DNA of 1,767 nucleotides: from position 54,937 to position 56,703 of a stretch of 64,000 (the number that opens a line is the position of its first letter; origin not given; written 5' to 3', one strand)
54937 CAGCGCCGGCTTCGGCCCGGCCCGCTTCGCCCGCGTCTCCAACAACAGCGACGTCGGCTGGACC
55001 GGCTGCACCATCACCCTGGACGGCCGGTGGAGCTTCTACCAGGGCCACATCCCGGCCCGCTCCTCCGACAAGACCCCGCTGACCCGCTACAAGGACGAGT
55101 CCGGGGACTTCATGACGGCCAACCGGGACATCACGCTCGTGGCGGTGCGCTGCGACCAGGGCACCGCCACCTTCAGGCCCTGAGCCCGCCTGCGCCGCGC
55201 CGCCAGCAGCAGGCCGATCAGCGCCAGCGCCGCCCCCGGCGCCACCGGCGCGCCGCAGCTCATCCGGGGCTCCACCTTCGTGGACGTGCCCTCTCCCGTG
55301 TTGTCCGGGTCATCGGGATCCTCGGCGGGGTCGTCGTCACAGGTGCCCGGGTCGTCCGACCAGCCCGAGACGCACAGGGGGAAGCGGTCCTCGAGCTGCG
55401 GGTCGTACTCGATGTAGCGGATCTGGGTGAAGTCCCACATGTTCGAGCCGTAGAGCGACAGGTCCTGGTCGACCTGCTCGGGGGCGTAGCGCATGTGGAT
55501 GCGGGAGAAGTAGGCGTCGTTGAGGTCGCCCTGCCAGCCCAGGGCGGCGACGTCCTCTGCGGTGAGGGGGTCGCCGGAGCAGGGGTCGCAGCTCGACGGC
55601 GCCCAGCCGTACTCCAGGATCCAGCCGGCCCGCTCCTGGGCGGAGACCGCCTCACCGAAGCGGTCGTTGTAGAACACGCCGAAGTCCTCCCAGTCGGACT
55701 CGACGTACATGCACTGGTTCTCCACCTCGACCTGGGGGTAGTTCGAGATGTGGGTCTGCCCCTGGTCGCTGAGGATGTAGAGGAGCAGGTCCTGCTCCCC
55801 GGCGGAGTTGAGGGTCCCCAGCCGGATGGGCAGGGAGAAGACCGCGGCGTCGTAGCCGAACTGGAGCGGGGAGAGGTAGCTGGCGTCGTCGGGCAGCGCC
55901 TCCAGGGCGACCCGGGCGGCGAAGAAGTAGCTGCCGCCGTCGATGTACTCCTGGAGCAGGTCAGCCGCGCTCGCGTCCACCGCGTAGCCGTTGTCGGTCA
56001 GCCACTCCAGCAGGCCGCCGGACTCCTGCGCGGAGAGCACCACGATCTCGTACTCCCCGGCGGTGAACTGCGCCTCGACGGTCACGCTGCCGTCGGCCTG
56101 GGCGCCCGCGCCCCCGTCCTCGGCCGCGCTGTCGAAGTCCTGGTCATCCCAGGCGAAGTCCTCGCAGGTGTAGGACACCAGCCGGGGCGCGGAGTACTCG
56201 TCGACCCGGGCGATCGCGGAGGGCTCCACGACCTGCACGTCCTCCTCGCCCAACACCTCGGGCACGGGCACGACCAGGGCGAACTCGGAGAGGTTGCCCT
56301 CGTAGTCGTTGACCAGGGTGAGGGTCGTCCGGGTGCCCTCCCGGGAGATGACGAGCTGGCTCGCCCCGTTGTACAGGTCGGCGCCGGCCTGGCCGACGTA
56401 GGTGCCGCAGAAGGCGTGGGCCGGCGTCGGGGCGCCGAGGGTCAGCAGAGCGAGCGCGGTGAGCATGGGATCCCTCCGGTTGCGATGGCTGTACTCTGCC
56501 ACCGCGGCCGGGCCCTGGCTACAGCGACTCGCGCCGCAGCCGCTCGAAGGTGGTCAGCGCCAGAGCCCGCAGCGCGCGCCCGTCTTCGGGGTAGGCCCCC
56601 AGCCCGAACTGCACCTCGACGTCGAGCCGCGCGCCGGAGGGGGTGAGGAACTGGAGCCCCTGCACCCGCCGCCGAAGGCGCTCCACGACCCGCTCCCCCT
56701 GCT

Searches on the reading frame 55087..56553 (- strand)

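Call 52: search_protein_families(library=pfam, proteins=[window:55087-56553:-], max_evalue=0.001)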
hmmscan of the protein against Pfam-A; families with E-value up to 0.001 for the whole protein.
window:55087-56553:- (488 aa): 1 family
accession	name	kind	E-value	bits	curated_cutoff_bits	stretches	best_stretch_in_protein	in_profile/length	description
PF10092.14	DUF2330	-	3e-56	191.1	24.7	1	44-367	2-278/279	Uncharacterized protein conserved in bacteria (DUF2330)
